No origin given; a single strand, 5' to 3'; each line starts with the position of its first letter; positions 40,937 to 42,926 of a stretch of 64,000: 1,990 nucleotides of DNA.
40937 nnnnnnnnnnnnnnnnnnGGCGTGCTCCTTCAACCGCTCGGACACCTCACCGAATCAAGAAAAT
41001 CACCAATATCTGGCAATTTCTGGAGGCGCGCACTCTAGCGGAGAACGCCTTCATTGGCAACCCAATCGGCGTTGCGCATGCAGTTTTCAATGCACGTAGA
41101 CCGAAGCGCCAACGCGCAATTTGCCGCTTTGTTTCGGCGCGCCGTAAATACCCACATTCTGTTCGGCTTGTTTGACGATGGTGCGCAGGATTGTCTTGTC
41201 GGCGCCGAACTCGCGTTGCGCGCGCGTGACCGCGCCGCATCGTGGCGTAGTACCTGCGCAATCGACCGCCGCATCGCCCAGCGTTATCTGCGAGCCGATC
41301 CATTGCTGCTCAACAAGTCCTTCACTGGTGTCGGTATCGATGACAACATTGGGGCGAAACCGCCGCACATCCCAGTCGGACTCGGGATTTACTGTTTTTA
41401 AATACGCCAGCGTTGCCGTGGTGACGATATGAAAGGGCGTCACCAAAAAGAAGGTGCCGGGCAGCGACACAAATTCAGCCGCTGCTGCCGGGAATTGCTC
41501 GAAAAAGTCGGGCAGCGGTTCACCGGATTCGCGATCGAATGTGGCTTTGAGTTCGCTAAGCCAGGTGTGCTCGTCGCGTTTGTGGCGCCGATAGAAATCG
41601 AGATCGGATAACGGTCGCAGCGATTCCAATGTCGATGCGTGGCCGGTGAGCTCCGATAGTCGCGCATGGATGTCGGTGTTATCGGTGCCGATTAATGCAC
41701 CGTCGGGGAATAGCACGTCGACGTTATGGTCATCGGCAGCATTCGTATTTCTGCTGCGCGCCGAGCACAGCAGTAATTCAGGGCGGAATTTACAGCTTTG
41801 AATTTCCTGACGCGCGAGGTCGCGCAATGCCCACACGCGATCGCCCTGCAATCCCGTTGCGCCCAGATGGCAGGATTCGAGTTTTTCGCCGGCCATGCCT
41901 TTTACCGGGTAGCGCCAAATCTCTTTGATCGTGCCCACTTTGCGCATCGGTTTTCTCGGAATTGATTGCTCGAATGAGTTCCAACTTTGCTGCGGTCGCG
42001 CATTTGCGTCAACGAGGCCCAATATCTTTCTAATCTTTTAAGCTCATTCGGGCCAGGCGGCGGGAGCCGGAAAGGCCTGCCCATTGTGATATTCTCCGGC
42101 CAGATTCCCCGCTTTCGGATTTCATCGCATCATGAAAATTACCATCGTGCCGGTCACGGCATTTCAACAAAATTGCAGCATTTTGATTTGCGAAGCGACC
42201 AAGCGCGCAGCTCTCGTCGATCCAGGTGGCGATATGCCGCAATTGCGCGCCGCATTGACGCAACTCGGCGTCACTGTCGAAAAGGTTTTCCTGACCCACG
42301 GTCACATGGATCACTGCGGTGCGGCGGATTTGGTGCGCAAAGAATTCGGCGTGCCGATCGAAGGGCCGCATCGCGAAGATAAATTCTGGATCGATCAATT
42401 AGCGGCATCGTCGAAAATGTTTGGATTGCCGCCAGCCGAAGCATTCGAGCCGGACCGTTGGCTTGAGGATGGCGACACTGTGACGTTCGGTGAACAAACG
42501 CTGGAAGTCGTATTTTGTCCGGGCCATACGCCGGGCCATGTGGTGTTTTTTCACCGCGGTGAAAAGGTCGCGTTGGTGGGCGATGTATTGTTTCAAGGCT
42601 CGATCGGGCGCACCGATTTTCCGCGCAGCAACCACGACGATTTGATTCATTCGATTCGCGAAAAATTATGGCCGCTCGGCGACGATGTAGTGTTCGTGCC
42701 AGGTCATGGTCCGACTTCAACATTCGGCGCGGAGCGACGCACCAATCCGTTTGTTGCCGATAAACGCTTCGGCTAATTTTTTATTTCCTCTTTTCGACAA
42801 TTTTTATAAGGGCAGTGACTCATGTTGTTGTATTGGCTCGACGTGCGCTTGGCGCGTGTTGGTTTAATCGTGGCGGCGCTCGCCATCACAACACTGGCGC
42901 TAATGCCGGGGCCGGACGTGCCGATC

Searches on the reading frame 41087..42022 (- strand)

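Call 27: search_protein_families(library=pfam, proteins=[window:41087-42022:-], max_evalue=0.001)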
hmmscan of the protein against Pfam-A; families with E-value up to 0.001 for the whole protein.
window:41087-42022:- (311 aa): 2 families
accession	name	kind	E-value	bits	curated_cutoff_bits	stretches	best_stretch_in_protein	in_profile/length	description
PF03473.23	MOSC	-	5.1e-13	49.5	22.7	1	196-309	11-120/120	MOSC domain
PF03476.21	MOSC_N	-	1.1e-08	35.3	25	1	30-103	2-70/119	MOSC N-terminal beta barrel domain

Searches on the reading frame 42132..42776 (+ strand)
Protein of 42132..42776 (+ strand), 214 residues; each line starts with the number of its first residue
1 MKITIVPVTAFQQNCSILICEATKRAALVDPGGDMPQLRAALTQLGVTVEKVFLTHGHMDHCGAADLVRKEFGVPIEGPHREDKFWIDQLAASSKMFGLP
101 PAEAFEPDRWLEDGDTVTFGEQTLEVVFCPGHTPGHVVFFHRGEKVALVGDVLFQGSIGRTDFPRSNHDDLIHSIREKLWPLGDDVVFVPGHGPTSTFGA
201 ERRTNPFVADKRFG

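Call 27: search_protein_families(library=pfam, proteins=[window:42132-42776:+], max_evalue=0.001)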
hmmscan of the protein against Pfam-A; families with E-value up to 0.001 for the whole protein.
window:42132-42776:+ (214 aa): 2 families
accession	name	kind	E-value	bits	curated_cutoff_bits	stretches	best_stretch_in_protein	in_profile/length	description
PF00753.33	Lactamase_B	-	2.2e-39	135.9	22.7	1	9-192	2-196/196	Metallo-beta-lactamase superfamily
PF12706.13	Lactamase_B_2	-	1.4e-05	25.2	27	1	28-129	4-108/200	Beta-lactamase superfamily domain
